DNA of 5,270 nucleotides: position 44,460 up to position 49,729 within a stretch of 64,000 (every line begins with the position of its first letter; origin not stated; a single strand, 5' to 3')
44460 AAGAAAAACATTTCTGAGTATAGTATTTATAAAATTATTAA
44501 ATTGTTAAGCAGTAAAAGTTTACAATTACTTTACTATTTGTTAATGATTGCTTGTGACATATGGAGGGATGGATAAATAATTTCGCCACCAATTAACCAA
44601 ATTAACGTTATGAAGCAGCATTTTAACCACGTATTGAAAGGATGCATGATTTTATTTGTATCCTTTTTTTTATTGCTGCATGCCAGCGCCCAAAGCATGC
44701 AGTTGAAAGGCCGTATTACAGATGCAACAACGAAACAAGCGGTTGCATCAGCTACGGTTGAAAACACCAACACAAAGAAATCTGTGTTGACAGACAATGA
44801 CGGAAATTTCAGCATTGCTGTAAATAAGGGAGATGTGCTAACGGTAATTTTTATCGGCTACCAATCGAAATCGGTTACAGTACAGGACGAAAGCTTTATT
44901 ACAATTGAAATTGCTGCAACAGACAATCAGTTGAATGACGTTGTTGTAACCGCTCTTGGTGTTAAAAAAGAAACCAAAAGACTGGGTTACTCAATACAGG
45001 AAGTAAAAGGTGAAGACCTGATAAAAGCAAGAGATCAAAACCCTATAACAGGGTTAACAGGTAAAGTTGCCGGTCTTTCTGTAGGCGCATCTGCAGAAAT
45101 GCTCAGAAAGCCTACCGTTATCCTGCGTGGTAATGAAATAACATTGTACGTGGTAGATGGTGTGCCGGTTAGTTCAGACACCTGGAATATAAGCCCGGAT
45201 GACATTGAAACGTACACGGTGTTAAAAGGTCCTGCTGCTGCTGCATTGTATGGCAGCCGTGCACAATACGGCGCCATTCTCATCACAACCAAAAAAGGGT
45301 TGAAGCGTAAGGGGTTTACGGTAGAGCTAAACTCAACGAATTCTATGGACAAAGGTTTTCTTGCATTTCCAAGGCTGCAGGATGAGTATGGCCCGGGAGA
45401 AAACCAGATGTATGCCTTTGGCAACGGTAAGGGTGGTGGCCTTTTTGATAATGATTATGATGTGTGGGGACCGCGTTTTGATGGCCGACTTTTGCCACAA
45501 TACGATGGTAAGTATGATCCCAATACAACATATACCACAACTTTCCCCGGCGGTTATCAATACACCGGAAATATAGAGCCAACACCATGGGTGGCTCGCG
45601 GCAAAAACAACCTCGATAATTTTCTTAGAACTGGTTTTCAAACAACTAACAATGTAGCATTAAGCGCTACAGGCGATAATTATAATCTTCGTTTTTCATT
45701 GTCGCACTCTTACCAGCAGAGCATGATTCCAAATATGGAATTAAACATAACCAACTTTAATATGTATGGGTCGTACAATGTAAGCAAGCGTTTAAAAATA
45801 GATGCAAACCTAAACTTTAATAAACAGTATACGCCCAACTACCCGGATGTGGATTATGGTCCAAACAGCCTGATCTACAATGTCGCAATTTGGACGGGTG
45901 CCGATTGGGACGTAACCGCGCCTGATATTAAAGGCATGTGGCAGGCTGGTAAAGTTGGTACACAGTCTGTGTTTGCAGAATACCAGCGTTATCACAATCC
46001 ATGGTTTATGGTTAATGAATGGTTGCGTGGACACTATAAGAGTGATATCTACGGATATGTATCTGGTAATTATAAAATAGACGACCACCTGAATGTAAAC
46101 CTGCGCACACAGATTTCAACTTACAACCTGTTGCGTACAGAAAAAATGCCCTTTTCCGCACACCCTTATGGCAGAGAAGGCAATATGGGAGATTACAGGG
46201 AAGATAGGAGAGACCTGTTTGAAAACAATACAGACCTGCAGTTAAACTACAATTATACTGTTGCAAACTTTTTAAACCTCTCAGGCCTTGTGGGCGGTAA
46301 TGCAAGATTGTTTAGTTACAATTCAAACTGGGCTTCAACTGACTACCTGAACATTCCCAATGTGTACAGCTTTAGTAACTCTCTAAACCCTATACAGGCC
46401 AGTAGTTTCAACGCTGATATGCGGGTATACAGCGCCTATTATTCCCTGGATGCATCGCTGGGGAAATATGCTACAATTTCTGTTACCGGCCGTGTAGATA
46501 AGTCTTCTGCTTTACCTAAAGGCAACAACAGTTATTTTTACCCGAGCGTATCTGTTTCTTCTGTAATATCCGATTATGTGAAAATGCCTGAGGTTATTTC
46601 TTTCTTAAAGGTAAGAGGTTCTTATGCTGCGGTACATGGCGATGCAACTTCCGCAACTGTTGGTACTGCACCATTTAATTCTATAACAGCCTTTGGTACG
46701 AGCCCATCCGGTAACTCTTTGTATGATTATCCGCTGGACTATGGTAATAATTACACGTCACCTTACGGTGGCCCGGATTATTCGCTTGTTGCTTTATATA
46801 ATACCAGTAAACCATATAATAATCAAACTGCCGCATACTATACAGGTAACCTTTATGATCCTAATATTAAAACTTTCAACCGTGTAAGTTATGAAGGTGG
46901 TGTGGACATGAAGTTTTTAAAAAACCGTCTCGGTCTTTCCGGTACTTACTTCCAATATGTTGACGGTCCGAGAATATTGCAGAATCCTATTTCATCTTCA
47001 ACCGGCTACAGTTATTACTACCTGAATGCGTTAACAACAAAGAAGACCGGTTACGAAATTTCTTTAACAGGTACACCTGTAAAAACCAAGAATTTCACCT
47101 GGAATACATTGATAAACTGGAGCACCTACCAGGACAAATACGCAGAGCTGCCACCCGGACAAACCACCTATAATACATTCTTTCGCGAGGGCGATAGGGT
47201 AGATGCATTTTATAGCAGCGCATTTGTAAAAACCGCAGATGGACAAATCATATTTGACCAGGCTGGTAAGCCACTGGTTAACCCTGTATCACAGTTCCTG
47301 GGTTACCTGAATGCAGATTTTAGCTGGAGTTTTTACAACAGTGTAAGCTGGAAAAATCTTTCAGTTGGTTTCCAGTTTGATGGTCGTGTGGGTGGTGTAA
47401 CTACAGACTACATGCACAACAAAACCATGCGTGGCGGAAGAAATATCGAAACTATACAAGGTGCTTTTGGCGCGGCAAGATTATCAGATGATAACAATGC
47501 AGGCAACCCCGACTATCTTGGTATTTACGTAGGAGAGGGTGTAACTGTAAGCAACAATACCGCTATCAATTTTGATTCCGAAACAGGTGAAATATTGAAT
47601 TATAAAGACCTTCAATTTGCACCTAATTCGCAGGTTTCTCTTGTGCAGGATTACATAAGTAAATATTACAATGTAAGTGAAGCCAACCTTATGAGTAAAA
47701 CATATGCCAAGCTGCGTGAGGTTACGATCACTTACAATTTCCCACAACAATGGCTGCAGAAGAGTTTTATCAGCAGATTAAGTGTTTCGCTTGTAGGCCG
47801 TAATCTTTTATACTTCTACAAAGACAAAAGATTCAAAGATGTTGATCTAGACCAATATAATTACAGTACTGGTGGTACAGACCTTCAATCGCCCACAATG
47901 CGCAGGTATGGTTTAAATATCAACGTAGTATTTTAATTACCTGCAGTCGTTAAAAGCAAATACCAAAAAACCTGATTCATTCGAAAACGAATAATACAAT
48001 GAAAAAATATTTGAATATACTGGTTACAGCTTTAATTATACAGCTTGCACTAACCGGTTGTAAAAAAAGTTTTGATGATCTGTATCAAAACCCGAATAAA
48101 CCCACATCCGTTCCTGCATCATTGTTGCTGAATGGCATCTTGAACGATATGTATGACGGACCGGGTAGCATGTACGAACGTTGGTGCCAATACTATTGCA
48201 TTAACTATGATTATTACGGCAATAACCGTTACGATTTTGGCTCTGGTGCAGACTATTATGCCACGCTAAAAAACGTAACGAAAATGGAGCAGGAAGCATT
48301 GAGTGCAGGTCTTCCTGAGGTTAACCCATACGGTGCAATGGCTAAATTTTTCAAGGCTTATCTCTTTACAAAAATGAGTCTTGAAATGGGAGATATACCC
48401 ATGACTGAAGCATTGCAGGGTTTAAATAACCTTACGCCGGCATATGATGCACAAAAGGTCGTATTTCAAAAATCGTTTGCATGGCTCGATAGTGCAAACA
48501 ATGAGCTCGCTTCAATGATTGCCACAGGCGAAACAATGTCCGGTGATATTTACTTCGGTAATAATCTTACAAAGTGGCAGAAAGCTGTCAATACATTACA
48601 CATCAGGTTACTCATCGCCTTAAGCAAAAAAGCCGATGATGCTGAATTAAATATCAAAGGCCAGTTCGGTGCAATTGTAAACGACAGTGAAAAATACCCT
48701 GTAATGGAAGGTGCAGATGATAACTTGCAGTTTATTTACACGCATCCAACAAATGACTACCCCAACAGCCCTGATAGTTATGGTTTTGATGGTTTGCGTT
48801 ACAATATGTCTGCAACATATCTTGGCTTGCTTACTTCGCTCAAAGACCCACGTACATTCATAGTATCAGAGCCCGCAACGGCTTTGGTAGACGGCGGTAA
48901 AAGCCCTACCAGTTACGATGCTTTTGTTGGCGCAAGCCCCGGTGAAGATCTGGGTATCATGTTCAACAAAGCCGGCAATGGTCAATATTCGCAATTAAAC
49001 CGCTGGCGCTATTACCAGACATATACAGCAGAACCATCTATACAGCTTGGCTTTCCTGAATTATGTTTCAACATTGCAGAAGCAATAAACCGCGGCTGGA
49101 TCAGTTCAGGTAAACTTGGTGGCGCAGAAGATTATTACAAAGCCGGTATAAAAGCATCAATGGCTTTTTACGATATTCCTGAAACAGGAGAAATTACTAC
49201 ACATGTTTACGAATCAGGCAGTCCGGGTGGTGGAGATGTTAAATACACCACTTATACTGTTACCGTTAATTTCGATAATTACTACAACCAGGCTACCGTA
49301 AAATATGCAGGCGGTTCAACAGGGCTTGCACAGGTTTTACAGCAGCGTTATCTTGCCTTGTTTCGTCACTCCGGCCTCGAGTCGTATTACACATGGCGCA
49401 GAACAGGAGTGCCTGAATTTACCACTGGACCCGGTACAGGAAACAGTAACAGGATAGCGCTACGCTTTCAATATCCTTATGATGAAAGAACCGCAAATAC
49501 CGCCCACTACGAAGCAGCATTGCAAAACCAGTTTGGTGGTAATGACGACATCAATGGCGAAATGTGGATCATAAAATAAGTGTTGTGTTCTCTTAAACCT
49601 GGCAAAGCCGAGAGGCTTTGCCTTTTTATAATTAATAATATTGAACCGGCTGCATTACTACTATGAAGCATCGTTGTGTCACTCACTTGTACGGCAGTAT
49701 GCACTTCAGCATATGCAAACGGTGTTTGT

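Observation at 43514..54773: SusC/SusD-linked putative (amino)phosphonate utilisation locus with an XRE-cupin regulator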

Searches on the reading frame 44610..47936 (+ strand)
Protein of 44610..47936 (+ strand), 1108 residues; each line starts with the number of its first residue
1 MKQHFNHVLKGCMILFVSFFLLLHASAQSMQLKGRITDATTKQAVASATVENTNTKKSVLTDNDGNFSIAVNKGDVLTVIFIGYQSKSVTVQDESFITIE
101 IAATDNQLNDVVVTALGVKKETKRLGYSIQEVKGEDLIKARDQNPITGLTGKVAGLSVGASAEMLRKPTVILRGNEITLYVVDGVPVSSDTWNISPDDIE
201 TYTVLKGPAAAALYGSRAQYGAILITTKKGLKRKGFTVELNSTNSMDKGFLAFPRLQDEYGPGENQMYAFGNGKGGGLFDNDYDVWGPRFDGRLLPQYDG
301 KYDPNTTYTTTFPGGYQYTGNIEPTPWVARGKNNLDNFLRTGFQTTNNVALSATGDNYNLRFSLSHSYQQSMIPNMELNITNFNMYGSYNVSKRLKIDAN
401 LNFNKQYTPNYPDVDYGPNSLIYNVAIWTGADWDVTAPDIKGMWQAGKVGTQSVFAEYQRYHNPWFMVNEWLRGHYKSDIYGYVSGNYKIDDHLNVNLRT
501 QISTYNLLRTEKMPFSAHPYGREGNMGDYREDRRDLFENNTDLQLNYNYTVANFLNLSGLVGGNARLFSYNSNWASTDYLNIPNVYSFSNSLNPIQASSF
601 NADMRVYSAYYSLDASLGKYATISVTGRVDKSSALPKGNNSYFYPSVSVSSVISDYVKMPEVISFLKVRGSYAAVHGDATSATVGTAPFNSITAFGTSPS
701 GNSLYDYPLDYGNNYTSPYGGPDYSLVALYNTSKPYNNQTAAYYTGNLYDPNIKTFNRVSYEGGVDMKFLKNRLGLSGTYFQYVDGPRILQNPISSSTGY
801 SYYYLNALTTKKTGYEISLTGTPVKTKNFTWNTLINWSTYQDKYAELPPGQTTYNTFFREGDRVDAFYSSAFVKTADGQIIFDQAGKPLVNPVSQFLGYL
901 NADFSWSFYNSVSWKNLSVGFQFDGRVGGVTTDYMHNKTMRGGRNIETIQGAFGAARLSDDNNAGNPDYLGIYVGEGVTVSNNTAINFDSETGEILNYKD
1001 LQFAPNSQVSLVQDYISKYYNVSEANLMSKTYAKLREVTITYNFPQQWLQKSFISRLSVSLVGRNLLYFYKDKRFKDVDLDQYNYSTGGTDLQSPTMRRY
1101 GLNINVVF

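Call 3: search_protein_families(library=pfam, proteins=[window:44610-47936:+], max_evalue=0.01)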
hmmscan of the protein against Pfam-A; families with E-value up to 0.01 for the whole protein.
window:44610-47936:+ (1108 aa): 3 families
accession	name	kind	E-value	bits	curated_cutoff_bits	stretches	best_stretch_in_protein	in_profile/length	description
PF13715.12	CarbopepD_reg_2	-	7.4e-13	48.8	32.2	1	32-113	1-88/88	CarboxypepD_reg-like domain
PF07715.20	Plug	-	3.2e-12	47.3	23.9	1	125-221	5-106/107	TonB-dependent Receptor Plug Domain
PF13620.12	CarboxypepD_reg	-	1.3e-08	35.5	32.3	1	31-100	1-78/82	Carboxypeptidase regulatory-like domain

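Call 4: search_protein_families(library=ncbifam, proteins=[window:44610-47936:+], max_evalue=0.01)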
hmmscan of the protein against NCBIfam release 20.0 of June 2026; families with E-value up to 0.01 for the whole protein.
window:44610-47936:+ (1108 aa): 3 families
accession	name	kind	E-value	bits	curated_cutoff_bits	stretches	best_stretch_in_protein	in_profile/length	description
TIGR04056.1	OMP_RagA_SusC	subfamily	4.9e-134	448.9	368.25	1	31-1108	2-981/981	SusC/RagA family TonB-linked outer membrane protein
TIGR04057.1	SusC_RagA_signa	signature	1.3e-12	47.3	46.2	1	198-228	1-31/31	SusC/RagA subfamily TonB-dependent outer membrane receptor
NF053692.1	BamP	equivalog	5.2e-10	39.1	230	1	14-121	7-118/251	BamP family beta-barrel-assembly machinery protein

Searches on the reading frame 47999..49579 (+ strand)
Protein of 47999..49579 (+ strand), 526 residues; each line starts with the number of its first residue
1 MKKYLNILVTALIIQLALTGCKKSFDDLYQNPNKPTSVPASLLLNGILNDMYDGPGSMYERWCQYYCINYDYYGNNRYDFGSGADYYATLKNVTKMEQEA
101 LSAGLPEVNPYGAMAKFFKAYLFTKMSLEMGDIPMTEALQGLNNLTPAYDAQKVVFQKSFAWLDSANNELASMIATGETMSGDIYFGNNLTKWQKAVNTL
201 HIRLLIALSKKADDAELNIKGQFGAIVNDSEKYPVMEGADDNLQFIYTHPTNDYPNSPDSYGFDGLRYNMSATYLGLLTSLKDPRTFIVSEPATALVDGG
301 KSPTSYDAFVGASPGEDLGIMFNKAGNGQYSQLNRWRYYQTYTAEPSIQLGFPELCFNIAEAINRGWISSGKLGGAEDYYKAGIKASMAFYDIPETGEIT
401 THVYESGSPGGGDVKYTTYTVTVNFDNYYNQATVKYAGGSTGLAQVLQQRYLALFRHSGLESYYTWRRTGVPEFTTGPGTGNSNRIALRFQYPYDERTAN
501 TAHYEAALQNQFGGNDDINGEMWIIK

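Call 3: search_protein_families(library=pfam, proteins=[window:47999-49579:+], max_evalue=0.01)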
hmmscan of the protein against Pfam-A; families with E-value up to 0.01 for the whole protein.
window:47999-49579:+ (526 aa): 2 families
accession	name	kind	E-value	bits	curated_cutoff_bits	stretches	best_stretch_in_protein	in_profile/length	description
PF12771.13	SusD-like_2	-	7.7e-60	203.3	27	1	32-493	1-415/415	Starch-binding associating with outer membrane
PF12741.13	SusD-like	-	4.5e-37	128.6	27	1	47-523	48-493/495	Susd and RagB outer membrane lipoprotein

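Call 4: search_protein_families(library=ncbifam, proteins=[window:47999-49579:+], max_evalue=0.01)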
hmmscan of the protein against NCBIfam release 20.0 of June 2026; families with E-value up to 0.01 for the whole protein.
window:47999-49579:+ (526 aa): 0 families
